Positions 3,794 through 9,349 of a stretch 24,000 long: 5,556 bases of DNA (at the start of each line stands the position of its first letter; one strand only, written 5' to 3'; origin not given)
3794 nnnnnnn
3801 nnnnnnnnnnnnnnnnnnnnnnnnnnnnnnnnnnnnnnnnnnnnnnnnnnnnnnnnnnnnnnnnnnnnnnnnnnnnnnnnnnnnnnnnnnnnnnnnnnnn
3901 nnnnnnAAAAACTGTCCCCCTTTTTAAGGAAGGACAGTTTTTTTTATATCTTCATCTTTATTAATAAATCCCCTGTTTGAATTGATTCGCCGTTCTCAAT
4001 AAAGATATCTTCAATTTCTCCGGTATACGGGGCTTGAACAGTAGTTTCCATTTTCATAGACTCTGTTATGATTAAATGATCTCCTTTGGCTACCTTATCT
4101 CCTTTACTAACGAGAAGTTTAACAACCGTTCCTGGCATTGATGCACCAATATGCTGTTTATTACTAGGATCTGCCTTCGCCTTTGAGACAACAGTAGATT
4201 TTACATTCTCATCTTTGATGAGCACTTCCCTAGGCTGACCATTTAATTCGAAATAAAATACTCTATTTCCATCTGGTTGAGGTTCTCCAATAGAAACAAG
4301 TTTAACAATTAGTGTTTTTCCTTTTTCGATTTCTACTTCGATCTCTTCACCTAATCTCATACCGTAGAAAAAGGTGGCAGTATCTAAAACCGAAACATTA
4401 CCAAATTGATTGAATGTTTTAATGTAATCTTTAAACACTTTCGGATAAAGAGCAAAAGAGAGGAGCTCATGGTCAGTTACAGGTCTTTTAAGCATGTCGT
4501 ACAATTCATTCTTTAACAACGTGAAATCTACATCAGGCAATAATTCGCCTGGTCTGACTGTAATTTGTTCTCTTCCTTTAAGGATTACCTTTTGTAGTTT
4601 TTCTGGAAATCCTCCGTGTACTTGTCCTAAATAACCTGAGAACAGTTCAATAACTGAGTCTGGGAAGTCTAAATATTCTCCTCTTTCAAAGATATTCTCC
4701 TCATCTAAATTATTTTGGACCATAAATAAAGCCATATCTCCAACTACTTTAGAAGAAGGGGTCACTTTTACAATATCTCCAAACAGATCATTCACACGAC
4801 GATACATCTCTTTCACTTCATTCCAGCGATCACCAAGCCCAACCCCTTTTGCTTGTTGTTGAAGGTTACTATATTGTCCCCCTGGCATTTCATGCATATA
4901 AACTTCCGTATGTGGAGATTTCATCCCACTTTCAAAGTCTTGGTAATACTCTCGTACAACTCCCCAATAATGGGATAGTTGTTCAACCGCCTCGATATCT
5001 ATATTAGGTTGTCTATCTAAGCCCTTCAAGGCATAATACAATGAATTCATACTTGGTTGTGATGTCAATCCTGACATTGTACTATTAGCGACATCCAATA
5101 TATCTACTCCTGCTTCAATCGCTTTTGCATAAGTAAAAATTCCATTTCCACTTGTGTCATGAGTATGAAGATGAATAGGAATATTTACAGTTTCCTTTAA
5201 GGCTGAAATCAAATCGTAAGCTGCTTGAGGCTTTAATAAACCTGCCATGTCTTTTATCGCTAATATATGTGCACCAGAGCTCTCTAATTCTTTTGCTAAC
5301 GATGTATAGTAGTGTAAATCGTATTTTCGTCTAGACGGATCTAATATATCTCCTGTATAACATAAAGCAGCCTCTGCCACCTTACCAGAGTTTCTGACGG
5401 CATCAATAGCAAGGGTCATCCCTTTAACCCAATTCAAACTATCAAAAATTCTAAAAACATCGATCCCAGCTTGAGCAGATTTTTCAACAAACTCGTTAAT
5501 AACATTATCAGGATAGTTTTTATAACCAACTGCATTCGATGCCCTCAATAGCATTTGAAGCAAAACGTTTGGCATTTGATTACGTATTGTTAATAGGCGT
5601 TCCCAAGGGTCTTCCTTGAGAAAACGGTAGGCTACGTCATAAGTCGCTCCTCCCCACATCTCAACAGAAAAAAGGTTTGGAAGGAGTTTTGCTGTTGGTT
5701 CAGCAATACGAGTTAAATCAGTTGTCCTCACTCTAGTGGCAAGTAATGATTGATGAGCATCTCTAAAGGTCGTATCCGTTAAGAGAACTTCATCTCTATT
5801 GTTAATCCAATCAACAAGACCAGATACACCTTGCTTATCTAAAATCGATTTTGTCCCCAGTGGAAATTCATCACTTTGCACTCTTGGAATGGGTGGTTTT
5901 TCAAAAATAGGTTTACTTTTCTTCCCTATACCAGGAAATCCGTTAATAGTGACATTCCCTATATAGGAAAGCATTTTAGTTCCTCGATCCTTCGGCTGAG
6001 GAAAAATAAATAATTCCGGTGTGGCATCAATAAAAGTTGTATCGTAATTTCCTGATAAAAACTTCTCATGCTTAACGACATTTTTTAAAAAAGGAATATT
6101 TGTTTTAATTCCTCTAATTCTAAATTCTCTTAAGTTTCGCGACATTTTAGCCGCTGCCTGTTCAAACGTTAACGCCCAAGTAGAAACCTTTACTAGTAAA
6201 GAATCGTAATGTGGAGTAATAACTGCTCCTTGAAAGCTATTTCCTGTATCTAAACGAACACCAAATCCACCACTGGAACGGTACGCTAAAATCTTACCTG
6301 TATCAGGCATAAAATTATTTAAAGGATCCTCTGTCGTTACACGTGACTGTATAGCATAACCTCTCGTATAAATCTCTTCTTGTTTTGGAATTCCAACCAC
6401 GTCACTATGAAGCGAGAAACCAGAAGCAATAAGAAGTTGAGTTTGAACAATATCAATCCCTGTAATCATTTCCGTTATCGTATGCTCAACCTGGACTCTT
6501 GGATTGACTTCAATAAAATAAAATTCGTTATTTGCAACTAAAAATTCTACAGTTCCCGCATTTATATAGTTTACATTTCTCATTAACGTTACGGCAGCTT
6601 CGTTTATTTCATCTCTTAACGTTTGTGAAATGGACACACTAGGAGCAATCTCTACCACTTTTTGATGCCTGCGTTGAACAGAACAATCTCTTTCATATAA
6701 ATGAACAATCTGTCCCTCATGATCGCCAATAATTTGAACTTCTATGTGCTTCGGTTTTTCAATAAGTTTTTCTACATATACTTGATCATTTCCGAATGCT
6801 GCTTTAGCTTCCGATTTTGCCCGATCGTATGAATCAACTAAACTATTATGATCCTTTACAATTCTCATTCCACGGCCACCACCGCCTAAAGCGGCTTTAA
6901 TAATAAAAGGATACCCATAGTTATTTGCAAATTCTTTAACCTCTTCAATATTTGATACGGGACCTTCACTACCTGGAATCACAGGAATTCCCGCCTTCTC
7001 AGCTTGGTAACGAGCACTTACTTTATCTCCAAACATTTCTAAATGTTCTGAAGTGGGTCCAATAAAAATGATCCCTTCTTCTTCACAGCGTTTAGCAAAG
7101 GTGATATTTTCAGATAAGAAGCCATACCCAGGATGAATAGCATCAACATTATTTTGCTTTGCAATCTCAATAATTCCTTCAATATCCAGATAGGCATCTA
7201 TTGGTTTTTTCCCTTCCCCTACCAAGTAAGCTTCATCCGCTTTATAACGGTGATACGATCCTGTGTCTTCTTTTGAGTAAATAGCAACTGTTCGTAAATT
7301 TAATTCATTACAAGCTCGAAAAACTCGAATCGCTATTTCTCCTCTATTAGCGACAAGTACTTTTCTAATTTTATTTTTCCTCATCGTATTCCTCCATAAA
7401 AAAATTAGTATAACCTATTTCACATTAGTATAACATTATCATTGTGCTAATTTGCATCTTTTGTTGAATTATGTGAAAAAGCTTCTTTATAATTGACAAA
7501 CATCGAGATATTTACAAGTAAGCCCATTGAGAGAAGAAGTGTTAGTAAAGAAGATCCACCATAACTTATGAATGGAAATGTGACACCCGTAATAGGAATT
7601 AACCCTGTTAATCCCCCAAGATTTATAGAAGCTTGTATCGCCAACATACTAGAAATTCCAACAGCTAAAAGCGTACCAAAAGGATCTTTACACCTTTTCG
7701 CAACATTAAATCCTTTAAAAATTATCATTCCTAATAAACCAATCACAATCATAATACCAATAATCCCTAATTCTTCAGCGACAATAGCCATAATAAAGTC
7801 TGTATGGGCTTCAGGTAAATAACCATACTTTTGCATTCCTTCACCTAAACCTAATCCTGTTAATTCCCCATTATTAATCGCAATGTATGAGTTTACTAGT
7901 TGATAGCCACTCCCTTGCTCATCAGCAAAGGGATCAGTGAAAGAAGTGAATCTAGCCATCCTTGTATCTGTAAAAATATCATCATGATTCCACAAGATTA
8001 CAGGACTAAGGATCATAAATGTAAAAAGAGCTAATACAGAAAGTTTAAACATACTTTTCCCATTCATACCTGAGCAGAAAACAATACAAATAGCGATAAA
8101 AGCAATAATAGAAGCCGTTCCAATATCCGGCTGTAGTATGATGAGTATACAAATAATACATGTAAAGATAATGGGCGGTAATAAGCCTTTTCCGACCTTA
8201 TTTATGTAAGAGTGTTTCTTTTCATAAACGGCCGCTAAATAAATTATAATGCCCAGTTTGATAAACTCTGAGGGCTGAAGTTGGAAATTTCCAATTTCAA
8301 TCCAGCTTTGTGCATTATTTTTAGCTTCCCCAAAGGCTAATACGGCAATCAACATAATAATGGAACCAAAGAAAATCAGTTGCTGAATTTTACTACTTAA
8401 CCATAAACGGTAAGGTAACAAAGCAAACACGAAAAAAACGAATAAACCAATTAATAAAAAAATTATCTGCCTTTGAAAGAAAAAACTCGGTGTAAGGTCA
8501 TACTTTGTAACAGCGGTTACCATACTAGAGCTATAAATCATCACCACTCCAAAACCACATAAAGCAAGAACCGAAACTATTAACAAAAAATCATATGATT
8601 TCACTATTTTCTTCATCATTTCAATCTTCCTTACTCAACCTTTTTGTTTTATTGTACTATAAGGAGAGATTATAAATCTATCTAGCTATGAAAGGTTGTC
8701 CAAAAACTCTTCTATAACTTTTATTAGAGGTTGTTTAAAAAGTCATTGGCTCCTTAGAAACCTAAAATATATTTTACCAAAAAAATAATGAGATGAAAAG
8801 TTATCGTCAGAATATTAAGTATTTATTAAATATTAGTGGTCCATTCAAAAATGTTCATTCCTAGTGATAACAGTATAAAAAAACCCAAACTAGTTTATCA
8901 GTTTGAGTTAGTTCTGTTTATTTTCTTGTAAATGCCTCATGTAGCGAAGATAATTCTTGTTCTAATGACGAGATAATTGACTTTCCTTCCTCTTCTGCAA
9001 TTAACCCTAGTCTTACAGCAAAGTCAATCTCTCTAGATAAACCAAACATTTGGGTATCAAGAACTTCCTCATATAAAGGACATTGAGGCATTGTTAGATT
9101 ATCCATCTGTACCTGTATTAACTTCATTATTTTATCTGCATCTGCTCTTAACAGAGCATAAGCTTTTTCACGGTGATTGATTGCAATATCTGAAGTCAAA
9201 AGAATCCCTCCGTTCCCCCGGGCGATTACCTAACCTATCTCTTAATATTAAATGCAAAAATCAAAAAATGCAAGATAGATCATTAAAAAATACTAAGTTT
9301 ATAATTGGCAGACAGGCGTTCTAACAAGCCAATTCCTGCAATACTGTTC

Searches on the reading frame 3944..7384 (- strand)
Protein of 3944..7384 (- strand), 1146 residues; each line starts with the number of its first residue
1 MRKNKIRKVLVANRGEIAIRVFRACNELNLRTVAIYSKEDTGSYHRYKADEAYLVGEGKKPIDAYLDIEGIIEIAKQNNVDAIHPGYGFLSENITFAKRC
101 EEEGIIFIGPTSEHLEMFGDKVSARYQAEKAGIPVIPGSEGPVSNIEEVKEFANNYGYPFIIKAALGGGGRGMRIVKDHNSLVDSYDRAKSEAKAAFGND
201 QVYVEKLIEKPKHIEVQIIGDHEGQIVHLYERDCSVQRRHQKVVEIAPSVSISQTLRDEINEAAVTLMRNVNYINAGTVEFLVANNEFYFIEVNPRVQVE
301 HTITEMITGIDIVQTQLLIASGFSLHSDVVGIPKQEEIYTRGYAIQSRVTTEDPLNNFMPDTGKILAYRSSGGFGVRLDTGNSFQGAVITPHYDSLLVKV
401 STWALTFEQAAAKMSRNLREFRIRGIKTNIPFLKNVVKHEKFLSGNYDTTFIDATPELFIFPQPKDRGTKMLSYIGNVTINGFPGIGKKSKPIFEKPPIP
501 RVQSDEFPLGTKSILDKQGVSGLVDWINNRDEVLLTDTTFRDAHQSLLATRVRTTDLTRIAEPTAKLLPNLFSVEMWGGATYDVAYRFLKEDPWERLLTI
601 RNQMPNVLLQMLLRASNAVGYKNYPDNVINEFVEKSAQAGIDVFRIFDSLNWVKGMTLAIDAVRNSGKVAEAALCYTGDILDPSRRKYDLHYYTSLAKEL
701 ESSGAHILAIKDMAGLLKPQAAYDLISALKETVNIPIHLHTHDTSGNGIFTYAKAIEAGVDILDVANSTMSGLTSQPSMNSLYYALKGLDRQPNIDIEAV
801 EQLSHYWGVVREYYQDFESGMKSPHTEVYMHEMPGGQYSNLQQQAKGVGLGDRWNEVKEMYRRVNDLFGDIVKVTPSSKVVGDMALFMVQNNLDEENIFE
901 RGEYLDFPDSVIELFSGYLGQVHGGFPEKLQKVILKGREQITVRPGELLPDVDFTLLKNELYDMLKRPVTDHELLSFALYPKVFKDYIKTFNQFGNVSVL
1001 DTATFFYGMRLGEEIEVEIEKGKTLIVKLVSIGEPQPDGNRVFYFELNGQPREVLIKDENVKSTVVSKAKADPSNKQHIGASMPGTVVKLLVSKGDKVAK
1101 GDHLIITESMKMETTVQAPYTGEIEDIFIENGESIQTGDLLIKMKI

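Call 10: search_protein_families(library=pfam, proteins=[window:3944-7384:-])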
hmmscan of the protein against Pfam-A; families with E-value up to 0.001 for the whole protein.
window:3944-7384:- (1146 aa): 12 families
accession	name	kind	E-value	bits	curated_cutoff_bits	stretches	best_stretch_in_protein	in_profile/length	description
PF02436.23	PYC_OADA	-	1.5e-82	276.6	27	1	828-1028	1-201/201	Conserved carboxylase domain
PF02786.22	CPSase_L_D2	-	9.5e-77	257.7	19.8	1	120-326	1-209/211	Carbamoyl-phosphate synthase L chain, ATP binding domain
PF00289.28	Biotin_carb_N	-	5e-44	149.7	25.5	1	6-115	2-110/110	Biotin carboxylase, N-terminal domain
PF02785.25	Biotin_carb_C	-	1.1e-32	112.7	32.4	1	346-453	1-107/108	Biotin carboxylase C-terminal domain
PF00364.28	Biotin_lipoyl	-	4.1e-18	65.4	22.1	1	1078-1144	2-73/73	Biotin-requiring enzyme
PF00682.25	HMGL-like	-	7.6e-13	48.9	29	1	686-804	137-257/260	HMGL-like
PF02222.28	ATP-grasp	-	1e-12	48.5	27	1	143-297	16-163/179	ATP-grasp domain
PF07478.18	Dala_Dala_lig_C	-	3.2e-08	33.8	24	1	147-295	26-174/204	D-ala D-ala ligase C-terminus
PF13533.13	Biotin_lipoyl_2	-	1.7e-07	31.4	29.8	0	1081-1104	5-28/32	Biotin-lipoyl like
PF02655.19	ATP-grasp_3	-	7.1e-07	29.9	23.2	1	154-298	28-158/160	ATP-grasp domain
PF08443.16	RimK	-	0.00016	21.8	21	1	147-313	28-181/188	RimK-like ATP-grasp domain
PF13375.12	RnfC_N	-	0.00095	19.6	25.6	0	1076-1127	35-80/101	RnfC Barrel sandwich hybrid domain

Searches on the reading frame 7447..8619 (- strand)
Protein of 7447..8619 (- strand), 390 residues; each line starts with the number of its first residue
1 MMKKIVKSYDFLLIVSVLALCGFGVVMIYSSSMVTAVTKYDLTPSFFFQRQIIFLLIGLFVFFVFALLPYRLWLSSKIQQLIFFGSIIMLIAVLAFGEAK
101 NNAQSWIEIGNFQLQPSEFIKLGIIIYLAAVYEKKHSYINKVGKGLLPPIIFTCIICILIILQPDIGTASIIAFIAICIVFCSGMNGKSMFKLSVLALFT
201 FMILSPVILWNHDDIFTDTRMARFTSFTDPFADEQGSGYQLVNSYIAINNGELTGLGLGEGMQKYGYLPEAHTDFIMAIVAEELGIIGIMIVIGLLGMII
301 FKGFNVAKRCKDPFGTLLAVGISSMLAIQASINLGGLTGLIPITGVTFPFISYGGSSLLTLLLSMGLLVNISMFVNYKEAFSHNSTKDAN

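Call 10: search_protein_families(library=pfam, proteins=[window:7447-8619:-])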
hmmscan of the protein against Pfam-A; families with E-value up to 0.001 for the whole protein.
window:7447-8619:- (390 aa): 1 family
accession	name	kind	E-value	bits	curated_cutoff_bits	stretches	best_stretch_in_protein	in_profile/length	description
PF01098.24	FTSW_RODA_SPOVE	-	6.7e-114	381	26.4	1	13-375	3-354/356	Cell cycle protein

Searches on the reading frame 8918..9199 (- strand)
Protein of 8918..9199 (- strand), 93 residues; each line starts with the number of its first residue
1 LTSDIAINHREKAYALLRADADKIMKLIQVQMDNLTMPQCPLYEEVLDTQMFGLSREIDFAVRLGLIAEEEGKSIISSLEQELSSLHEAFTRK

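Call 10: search_protein_families(library=pfam, proteins=[window:8918-9199:-])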
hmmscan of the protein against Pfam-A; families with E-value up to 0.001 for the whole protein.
window:8918-9199:- (93 aa): 1 family
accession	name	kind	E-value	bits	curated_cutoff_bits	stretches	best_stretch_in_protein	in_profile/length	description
PF07408.16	DUF1507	-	1.4e-41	140.7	25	1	9-91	2-84/85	Protein of unknown function (DUF1507)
